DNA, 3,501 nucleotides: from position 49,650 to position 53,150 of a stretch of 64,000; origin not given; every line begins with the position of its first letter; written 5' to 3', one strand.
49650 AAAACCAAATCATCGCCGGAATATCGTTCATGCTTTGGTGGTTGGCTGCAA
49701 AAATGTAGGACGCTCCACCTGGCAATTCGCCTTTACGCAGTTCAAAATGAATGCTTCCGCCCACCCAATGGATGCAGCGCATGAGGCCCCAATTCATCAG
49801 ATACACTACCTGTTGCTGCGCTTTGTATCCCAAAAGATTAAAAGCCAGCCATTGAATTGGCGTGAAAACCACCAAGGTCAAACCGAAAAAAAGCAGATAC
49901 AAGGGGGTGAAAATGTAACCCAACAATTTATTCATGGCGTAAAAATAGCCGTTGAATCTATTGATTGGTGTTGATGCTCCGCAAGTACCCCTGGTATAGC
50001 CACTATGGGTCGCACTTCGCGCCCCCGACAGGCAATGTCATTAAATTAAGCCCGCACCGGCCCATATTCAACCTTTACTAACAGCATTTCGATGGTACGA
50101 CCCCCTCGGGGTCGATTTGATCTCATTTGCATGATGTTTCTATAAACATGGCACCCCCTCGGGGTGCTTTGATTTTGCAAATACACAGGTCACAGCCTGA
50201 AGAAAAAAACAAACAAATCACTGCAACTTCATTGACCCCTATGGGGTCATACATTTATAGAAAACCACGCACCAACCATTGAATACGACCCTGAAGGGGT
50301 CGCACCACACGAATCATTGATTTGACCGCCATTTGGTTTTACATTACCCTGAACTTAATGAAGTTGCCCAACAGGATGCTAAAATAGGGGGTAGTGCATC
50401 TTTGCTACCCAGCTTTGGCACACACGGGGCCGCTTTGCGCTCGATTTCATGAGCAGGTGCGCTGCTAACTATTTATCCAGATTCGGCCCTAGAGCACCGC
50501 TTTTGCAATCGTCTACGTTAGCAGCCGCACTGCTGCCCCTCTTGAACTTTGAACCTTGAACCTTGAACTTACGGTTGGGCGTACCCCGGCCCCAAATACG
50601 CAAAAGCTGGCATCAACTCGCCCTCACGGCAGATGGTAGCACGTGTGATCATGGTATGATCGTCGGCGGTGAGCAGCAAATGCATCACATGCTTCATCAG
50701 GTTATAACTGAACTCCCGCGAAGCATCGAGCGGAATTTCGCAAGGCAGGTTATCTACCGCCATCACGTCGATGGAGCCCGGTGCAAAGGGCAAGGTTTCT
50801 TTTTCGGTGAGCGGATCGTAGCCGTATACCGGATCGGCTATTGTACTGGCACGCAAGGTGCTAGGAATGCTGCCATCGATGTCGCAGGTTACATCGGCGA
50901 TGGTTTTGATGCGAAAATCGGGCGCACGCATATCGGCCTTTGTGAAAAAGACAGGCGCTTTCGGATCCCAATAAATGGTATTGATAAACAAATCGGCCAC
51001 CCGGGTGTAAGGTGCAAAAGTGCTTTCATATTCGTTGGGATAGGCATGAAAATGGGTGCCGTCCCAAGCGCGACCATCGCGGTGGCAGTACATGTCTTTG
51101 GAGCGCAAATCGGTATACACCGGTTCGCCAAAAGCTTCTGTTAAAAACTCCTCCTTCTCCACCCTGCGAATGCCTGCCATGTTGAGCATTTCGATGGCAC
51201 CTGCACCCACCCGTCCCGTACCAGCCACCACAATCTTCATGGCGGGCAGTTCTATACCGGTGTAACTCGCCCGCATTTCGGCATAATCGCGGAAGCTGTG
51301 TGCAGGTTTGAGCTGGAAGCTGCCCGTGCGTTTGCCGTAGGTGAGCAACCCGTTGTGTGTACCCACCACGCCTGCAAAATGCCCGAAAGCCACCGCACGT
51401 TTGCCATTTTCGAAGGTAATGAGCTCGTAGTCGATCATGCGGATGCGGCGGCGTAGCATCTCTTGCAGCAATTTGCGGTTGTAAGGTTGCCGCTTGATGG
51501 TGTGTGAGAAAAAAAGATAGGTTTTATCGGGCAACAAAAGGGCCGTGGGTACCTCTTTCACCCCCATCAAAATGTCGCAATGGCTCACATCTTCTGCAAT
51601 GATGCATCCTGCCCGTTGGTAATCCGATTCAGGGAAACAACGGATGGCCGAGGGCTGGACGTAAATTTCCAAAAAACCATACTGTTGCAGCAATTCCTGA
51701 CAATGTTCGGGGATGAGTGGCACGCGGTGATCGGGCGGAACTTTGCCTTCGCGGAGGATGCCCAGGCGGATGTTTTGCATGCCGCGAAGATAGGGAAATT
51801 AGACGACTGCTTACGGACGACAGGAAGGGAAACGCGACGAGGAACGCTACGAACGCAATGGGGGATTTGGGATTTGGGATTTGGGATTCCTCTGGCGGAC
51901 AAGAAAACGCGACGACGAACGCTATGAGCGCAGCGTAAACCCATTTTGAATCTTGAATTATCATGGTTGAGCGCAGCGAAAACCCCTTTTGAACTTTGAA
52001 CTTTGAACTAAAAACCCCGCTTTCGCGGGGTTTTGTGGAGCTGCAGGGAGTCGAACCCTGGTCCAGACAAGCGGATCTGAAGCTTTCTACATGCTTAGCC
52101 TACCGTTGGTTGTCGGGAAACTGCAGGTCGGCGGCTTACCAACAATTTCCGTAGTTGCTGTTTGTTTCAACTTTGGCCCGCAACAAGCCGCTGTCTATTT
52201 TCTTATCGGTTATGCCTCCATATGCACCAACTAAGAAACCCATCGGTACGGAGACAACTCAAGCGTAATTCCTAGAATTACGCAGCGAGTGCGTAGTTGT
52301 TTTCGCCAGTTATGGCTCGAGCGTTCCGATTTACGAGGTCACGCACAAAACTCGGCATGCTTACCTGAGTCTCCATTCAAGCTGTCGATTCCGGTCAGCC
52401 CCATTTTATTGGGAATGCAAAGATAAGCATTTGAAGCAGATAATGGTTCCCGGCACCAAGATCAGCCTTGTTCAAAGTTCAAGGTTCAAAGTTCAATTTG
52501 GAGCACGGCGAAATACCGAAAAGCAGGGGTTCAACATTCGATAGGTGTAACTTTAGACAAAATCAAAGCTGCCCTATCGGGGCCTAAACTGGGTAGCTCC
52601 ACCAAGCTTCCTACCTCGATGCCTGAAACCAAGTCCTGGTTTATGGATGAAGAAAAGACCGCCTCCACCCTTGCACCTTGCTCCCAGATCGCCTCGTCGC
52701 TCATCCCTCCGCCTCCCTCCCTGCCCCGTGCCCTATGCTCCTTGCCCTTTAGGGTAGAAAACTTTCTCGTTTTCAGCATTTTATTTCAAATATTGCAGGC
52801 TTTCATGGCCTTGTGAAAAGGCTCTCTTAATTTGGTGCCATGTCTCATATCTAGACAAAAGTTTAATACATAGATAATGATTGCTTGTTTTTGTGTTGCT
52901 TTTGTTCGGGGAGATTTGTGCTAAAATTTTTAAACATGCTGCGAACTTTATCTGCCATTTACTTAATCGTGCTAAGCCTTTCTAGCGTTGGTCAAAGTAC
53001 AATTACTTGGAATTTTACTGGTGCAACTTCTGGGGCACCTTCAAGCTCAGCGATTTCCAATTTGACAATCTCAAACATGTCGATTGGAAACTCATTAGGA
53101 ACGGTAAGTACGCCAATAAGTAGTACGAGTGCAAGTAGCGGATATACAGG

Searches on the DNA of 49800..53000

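Call 78: search_rna_families(source=window, start=49800, end=53000, threshold=evalue, max_evalue=1)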
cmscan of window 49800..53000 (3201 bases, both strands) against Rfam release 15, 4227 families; matches with E-value up to 1: 4.
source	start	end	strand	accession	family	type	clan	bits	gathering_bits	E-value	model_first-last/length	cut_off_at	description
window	52033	52402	-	RF00023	tmRNA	Gene;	CL00001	147.3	47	3.6e-59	1-374/374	no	transfer-messenger RNA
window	52006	52102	-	RF02435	SpF41_sRNA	Gene; sRNA;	-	27.9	52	0.16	1-105/105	no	Streptococcus sRNA SpF41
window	52011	52034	+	RF00195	RsmY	Gene; sRNA;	CL00106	21.4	57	0.025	98-121/121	no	RsmY RNA family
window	52011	52039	-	RF00195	RsmY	Gene; sRNA;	CL00106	19.5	57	0.085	93-121/121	no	RsmY RNA family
